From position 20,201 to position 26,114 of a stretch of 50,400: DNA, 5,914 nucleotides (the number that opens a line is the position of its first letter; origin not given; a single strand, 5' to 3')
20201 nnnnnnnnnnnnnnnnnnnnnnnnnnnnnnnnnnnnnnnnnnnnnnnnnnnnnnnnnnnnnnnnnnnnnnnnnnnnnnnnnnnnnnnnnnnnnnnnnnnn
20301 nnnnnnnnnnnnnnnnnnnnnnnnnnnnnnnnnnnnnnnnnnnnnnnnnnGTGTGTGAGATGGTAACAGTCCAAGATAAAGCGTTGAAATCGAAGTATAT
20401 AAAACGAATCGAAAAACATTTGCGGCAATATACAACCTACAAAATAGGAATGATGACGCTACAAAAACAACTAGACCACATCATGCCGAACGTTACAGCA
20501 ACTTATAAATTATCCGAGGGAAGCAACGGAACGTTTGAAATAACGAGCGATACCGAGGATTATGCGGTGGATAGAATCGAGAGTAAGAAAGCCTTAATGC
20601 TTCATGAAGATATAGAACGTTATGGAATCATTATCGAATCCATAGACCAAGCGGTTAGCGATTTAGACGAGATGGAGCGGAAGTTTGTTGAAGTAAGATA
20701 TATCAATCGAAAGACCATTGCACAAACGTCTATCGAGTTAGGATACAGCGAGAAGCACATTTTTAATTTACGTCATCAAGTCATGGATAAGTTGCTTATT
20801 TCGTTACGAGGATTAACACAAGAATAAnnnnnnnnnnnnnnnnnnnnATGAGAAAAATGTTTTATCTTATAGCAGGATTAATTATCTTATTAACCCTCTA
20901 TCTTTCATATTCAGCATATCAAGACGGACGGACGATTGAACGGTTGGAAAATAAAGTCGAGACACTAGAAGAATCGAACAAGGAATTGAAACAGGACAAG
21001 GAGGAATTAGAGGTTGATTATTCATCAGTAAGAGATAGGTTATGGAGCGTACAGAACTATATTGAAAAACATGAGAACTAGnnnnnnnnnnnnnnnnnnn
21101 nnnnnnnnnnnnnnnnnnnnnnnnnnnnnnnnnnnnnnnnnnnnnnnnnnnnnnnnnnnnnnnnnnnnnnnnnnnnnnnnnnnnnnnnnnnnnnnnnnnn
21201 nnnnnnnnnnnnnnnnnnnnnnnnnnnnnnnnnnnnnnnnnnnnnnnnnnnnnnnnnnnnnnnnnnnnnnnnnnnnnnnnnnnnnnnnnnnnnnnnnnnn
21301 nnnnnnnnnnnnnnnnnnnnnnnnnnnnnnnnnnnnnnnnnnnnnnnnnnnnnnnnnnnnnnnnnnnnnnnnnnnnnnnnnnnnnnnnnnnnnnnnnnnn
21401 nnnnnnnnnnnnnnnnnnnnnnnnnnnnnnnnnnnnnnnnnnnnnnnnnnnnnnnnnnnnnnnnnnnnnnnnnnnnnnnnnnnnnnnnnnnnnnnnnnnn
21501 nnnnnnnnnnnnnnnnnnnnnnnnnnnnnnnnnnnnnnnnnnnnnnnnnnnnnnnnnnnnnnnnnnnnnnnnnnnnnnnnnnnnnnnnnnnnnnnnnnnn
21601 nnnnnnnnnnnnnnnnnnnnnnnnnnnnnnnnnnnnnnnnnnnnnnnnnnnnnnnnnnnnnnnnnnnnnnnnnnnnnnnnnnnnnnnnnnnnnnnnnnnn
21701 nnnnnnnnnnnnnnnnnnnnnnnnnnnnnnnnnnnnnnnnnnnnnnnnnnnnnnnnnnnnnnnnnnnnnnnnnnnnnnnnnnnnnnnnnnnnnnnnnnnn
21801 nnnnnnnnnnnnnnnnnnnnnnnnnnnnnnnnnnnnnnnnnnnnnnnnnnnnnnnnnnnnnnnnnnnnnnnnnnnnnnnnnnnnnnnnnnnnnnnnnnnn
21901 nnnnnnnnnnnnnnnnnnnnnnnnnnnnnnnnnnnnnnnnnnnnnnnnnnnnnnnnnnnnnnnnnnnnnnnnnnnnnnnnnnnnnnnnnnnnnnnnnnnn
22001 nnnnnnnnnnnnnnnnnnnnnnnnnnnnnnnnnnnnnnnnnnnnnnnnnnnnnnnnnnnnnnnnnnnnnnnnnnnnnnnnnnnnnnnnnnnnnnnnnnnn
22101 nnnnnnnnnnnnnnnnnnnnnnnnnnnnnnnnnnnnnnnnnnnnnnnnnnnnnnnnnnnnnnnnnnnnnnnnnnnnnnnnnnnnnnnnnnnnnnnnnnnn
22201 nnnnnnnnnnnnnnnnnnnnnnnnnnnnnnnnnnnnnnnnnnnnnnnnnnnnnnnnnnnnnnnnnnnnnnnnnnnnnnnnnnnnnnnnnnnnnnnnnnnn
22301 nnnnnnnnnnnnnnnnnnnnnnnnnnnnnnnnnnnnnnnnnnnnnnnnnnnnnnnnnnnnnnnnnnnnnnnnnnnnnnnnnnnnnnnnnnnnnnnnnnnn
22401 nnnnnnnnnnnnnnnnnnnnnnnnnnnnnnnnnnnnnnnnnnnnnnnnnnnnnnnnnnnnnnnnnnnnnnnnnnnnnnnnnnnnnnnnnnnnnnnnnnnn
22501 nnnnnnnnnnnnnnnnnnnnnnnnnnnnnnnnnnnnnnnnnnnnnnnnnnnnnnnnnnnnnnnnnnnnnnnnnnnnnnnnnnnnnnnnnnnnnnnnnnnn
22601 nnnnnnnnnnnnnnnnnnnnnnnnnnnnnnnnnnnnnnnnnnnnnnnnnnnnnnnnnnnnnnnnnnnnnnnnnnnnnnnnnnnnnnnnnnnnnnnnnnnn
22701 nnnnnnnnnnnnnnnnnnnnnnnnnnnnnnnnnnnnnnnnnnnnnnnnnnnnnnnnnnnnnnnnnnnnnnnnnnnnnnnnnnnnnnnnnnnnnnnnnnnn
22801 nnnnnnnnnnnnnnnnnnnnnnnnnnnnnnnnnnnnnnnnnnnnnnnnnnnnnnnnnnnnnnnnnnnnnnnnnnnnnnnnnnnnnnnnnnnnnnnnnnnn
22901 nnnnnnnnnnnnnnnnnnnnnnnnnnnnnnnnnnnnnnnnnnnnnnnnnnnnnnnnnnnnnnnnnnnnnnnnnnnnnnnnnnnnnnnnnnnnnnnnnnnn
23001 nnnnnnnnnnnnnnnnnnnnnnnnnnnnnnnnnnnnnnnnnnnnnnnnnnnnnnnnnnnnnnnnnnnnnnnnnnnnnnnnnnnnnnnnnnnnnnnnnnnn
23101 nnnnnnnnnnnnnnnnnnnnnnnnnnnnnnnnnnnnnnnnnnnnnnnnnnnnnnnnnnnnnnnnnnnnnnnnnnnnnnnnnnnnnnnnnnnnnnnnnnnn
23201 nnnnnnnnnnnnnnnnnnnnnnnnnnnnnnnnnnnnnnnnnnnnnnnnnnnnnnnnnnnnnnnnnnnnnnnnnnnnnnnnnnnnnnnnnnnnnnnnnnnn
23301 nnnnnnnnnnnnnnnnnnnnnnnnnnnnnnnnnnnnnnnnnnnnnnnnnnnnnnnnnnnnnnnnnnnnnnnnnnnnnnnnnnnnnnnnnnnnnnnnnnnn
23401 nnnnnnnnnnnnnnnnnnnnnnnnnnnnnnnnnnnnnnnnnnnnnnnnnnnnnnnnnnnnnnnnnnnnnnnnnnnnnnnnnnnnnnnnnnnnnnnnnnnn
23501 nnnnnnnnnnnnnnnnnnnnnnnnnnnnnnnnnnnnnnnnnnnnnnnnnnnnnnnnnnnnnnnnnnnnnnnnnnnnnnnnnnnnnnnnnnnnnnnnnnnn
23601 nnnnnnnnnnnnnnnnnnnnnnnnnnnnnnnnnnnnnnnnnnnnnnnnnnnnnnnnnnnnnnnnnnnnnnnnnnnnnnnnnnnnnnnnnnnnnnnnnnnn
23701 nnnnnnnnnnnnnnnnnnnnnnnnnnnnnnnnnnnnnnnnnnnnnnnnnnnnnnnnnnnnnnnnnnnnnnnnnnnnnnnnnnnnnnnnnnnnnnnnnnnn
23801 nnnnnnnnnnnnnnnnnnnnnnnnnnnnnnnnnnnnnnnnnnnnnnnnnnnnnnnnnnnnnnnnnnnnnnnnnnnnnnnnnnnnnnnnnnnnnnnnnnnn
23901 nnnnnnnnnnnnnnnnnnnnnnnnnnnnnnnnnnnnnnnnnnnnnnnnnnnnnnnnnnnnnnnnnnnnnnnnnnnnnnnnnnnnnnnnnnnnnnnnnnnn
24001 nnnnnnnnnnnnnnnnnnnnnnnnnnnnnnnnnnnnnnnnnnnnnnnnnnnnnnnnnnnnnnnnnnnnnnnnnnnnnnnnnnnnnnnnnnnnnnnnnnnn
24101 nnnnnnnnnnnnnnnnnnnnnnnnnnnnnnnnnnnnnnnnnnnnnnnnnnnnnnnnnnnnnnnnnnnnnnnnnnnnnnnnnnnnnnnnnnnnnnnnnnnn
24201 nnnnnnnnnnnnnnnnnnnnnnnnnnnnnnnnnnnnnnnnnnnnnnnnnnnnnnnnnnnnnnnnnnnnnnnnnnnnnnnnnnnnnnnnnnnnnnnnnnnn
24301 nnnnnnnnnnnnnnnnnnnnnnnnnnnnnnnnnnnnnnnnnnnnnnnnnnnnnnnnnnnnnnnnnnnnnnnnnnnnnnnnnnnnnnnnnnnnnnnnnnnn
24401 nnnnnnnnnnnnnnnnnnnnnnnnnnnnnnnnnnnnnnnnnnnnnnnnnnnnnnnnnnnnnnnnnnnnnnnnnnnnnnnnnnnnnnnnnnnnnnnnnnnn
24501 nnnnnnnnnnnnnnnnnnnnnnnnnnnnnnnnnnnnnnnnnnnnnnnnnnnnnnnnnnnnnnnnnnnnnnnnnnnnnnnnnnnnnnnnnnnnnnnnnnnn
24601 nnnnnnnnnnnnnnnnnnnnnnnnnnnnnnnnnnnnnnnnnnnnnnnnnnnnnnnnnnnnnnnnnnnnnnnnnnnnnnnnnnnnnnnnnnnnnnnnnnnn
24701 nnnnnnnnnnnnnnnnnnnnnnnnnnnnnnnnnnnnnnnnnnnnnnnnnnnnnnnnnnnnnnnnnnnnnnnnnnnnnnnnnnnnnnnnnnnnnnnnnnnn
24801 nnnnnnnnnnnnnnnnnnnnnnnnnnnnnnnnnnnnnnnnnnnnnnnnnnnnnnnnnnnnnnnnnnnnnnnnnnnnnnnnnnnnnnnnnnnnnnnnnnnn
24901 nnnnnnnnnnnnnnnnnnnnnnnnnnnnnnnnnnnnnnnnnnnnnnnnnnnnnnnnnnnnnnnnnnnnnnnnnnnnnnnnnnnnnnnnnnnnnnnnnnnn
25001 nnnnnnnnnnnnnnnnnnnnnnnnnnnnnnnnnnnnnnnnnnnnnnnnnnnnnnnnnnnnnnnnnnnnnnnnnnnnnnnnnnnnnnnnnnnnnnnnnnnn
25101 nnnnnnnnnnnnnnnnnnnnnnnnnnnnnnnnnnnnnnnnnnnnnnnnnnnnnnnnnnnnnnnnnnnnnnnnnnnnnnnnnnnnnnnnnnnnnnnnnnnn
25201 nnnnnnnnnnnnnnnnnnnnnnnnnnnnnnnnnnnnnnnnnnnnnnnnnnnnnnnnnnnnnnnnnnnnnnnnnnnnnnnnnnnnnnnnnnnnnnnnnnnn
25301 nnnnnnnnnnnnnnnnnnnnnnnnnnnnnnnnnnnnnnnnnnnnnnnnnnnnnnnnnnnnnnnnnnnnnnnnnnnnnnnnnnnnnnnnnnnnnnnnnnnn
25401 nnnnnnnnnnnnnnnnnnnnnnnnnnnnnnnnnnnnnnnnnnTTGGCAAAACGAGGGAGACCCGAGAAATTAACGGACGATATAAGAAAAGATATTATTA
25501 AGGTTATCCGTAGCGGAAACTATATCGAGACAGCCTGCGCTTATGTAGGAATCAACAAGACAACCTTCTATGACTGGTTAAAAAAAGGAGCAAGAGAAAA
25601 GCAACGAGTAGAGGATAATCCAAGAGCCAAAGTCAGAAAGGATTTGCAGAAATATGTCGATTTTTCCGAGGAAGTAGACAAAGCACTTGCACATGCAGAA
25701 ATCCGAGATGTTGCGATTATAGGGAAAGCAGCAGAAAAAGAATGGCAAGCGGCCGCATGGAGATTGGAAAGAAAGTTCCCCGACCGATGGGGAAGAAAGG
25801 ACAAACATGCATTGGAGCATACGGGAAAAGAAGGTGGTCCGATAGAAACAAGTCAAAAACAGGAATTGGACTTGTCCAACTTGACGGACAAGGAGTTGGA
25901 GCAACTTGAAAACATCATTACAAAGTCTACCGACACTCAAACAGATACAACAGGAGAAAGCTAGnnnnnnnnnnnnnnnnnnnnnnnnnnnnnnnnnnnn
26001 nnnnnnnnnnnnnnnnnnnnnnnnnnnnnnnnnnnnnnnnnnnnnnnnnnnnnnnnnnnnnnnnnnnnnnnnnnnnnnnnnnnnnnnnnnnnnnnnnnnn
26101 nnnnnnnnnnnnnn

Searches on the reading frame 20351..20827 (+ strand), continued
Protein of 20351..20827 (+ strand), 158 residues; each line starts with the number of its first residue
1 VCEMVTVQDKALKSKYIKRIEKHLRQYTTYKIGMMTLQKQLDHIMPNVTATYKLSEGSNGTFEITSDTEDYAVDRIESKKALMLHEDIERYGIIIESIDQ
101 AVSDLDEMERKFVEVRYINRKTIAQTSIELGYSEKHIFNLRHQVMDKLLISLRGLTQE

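Call 98: get_annotated_region(hit=H5, flank=14000)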
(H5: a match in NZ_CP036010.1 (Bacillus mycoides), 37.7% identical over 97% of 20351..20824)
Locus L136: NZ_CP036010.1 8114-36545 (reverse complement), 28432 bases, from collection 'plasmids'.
description: Bacillus mycoides strain BPN43/2 plasmid p50
organism: Bacillus mycoides (NCBI taxid 1405)
taxonomy: Bacteria; Bacillota; Bacilli; Bacillales; Bacillaceae; Bacillus; Bacillus mycoides
host: -; source: cell culture,soil; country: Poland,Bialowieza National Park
typing (MOB-suite, as given by PLSDB): non-mobilizable; replicon rep_cluster_1895
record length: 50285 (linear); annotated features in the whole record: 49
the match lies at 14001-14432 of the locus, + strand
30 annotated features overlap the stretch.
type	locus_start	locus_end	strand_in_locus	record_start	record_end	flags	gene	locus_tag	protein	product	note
CDS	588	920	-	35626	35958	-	-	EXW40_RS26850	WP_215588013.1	hypothetical protein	-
CDS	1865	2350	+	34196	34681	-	-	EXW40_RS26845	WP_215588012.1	DUF6241 domain-containing protein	-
CDS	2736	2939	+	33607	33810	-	-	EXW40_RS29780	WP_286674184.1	TIR domain-containing protein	-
CDS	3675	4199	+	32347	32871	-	-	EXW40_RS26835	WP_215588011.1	C40 family peptidase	GO:0006508 - proteolysis [Evidence IEA]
CDS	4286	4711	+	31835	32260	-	-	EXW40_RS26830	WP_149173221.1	DUF5065 family protein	-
CDS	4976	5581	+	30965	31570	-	-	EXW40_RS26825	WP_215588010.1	recombinase family protein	GO:0006310 - DNA recombination [Evidence IEA]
CDS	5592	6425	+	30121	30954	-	-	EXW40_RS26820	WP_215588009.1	site-specific integrase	GO:0015074 - DNA integration [Evidence IEA]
CDS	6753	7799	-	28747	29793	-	-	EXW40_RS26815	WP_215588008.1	hypothetical protein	-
CDS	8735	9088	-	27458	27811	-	-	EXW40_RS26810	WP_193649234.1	helix-turn-helix transcriptional regulator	-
CDS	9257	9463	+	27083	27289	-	-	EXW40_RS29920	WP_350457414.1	helix-turn-helix transcriptional regulator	-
CDS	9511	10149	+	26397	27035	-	-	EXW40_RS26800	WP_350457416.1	Rha family transcriptional regulator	-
CDS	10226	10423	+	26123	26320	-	-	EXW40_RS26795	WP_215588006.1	hypothetical protein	-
CDS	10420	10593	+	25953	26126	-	-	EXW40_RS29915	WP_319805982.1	hypothetical protein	-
CDS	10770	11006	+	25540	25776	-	-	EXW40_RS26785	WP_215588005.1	hypothetical protein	-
CDS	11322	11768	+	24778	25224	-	-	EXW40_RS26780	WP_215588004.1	sigma factor-like helix-turn-helix DNA-binding protein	GO:0006352 - DNA-templated transcription initiation [Evidence IEA]; GO:0006355 - regulation of DNA-templated ...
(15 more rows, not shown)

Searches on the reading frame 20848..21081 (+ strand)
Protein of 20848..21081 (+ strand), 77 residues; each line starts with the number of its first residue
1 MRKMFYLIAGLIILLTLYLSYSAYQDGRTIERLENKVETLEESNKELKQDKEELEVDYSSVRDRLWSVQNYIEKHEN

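Call 11: search_protein_families(library=pfam, proteins=[window:20848-21081:+], max_evalue=0.01)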
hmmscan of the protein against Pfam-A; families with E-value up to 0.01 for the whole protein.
window:20848-21081:+ (77 aa): 5 families
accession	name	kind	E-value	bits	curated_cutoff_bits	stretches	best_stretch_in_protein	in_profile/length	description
PF04977.20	DivIC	-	0.00011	22.3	28.9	1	12-74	1-59/80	Septum formation initiator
PF12329.13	TMF_DNA_bd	-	0.00023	21.5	35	1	26-65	31-70/74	TATA element modulatory factor 1 DNA binding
PF06005.17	ZapB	-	0.00061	20.7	31.5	1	29-73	19-63/71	Cell division protein ZapB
PF00170.26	bZIP_1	-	0.00089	19.8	27.6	1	30-63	28-61/64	bZIP transcription factor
PF19579.4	FtsL_2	-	0.0023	18.2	24.6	1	8-56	23-71/100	Bacteriodetes cell division protein (FtsL-like)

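Call 12: search_protein_families(library=phrogs, proteins=[window:20848-21081:+], max_evalue=0.001)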
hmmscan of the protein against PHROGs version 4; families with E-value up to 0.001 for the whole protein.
window:20848-21081:+ (77 aa): 3 families
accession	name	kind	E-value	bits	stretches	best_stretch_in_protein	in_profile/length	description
phrog_739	-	lysis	2.7e-05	25.4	1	6-67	6-66/122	Rz-like spanin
phrog_4349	-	lysis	2.8e-05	25.2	1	3-68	2-67/142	Rz-like spanin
phrog_3671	-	unknown function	0.00025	22.2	1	3-55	11-63/87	-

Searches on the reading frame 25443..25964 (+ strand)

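Call 95: search_protein_families(library=phrogs, proteins=[window:25443-25964:+], max_evalue=0.001)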
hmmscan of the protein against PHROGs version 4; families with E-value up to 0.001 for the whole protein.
window:25443-25964:+ (173 aa): 4 families
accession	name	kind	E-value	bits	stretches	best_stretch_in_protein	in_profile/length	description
phrog_4102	-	head and packaging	4.9e-44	151.4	1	3-141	8-133/166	terminase small subunit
phrog_1482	-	head and packaging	5.4e-09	36.8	1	3-141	8-136/147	terminase small subunit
phrog_4494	-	unknown function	5.9e-08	34.2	1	12-85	5-83/109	-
phrog_309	-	head and packaging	1.3e-06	29.7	1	2-164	130-306/319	terminase small subunit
